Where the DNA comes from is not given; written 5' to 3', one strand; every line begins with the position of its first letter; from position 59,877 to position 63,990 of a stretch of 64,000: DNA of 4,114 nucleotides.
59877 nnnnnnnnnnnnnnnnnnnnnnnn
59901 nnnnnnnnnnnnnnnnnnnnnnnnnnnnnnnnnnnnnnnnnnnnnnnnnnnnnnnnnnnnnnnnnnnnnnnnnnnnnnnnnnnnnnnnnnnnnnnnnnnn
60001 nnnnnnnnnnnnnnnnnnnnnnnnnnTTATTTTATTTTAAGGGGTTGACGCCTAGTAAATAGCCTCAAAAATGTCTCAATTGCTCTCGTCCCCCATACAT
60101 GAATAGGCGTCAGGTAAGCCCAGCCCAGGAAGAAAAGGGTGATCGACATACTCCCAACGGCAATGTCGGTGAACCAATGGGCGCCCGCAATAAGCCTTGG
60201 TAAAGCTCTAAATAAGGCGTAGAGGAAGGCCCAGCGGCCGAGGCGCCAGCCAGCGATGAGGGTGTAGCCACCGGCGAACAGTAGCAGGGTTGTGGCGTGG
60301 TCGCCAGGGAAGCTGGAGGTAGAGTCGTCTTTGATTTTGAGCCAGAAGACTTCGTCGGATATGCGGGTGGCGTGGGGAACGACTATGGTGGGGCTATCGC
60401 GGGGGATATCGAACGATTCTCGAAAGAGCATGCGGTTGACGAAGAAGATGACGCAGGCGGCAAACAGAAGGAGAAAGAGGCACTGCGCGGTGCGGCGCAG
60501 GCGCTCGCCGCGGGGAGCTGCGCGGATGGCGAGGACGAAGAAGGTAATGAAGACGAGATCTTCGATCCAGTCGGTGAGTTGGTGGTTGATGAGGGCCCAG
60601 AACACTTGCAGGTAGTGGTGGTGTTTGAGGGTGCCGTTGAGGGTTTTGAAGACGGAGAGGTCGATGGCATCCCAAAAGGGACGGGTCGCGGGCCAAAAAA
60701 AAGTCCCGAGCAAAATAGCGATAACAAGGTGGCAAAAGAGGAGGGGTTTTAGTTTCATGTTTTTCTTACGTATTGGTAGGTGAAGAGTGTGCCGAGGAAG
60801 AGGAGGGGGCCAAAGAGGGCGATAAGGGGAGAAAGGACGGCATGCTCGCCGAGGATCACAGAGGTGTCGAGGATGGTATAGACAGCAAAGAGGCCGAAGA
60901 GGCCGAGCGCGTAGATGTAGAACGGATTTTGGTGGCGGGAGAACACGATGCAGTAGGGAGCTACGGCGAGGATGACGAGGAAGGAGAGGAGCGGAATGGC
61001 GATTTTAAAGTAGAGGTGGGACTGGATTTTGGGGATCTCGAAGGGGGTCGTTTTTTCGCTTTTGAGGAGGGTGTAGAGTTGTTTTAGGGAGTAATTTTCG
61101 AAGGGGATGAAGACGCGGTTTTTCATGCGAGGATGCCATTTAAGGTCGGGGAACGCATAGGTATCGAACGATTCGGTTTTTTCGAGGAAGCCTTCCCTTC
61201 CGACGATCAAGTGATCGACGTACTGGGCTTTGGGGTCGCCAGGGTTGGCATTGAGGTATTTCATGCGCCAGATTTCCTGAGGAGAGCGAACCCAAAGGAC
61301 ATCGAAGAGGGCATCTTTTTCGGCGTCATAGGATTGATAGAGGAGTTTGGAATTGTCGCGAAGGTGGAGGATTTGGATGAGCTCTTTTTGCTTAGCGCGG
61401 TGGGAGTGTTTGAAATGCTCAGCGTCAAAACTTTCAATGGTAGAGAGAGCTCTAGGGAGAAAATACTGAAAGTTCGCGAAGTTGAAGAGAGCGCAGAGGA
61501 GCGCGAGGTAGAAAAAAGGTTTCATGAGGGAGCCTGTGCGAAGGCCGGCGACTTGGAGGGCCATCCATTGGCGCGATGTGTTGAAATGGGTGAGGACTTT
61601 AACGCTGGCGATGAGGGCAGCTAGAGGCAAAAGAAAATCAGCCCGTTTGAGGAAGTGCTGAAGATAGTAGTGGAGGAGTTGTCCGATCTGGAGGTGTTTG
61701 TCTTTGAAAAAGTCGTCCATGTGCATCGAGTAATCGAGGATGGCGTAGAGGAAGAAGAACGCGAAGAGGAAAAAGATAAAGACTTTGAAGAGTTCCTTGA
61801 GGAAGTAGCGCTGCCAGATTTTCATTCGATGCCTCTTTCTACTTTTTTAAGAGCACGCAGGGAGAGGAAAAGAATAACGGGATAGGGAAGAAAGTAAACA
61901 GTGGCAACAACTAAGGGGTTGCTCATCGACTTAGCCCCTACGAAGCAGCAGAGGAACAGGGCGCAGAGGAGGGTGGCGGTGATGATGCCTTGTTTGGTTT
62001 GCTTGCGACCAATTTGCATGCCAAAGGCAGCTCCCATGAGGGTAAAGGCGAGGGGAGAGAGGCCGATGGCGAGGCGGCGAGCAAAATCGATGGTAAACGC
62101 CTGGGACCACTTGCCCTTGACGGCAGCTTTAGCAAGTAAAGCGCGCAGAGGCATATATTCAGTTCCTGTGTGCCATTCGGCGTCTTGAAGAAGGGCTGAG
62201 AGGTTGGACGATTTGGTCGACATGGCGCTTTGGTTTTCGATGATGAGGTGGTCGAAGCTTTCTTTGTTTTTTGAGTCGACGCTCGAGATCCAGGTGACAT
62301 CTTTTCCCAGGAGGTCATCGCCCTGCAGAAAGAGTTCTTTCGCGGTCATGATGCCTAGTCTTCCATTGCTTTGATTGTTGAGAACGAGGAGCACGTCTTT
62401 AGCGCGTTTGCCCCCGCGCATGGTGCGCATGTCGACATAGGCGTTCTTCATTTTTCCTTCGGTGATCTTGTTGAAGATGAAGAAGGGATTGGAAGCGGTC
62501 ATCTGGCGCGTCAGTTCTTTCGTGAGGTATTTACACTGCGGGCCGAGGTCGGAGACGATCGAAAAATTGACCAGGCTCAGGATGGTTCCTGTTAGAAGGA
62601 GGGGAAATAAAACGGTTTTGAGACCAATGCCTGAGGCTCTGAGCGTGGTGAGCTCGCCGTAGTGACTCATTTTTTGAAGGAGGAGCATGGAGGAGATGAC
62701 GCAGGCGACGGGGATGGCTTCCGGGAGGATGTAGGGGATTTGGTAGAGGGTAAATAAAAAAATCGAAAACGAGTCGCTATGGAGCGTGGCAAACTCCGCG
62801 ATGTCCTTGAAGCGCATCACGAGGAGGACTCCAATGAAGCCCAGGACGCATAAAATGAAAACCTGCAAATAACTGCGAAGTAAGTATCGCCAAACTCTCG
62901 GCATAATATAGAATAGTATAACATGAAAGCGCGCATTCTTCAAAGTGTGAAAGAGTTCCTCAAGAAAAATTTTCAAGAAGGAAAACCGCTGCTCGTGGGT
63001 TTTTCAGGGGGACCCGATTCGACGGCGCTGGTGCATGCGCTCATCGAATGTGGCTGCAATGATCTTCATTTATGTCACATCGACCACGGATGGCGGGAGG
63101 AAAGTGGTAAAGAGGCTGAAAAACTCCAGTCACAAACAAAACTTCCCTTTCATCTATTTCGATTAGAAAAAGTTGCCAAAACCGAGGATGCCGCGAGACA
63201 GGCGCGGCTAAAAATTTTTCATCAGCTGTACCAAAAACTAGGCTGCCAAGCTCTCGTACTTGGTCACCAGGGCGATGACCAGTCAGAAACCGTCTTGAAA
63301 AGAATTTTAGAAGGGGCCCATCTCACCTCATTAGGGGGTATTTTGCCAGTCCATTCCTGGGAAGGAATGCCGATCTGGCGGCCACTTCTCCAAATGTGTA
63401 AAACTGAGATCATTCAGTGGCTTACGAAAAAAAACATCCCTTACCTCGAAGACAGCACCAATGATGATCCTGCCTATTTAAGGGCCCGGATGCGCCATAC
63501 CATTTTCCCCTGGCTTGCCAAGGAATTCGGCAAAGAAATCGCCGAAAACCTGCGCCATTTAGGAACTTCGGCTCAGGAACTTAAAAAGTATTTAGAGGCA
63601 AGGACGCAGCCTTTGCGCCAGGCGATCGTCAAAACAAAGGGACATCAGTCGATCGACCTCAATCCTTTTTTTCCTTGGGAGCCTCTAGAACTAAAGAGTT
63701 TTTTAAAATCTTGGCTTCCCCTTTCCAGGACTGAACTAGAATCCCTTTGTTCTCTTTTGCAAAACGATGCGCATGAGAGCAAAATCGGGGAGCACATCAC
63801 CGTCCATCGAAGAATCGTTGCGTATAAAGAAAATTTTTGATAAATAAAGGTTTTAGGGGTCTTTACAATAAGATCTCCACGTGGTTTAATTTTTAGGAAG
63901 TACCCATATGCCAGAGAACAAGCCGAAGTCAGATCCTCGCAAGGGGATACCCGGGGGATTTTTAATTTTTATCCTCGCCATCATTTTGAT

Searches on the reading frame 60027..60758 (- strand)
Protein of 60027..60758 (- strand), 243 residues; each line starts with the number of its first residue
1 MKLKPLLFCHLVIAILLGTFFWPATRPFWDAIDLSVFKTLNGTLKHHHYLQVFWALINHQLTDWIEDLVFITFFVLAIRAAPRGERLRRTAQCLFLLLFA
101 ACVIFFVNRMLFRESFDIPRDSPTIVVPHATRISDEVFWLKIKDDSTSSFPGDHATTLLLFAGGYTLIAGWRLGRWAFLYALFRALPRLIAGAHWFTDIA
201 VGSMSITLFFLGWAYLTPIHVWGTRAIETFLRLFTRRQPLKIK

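Call 119: search_protein_families(library=pfam, proteins=[window:60027-60758:-], max_evalue=0.00001)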
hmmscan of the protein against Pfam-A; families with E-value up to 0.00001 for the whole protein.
window:60027-60758:- (243 aa): 1 family
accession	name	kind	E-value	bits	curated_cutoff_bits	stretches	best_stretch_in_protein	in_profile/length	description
PF01569.27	PAP2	-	5.5e-08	33.1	27.2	1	134-215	35-122/130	PAP2 superfamily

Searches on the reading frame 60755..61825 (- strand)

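Call 119: search_protein_families(library=pfam, proteins=[window:60755-61825:-], max_evalue=0.00001)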
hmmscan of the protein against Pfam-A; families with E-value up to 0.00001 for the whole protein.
window:60755-61825:- (356 aa): 1 family
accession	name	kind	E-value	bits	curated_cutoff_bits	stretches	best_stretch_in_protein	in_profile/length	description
PF03739.19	LptF_LptG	-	8.3e-37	127.5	27.9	1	6-348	1-347/353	Lipopolysaccharide export system permease LptF/LptG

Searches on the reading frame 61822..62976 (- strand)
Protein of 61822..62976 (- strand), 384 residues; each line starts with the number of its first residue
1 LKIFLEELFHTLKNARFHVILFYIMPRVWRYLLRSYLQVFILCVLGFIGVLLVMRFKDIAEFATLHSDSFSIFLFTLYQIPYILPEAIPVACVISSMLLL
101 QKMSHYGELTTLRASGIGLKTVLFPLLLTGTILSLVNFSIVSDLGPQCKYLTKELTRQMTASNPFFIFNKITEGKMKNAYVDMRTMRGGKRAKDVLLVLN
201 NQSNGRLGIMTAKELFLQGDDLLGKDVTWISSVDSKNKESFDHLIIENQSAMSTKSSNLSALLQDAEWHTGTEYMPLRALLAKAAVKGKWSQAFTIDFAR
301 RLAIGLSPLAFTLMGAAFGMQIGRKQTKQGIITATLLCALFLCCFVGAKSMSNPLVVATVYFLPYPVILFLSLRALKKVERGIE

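Call 119: search_protein_families(library=pfam, proteins=[window:61822-62976:-], max_evalue=0.00001)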
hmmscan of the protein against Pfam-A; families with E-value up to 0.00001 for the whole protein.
window:61822-62976:- (384 aa): 1 family
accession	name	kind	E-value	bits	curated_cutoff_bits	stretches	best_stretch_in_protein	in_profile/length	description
PF03739.19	LptF_LptG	-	7.8e-47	160.5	27.9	1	30-374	1-349/353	Lipopolysaccharide export system permease LptF/LptG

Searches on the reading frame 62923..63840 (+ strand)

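Call 119: search_protein_families(library=pfam, proteins=[window:62923-63840:+], max_evalue=0.00001)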
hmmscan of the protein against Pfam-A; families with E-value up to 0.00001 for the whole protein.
window:62923-63840:+ (305 aa): 2 families
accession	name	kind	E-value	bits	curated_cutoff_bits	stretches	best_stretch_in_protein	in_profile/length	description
PF01171.26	ATP_bind_3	-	1.6e-40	139.2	27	1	23-192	2-181/182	PP-loop family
PF01507.26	PAPS_reduct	-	9.9e-06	26.1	22.5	0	24-174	3-156/175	Phosphoadenosine phosphosulfate reductase domain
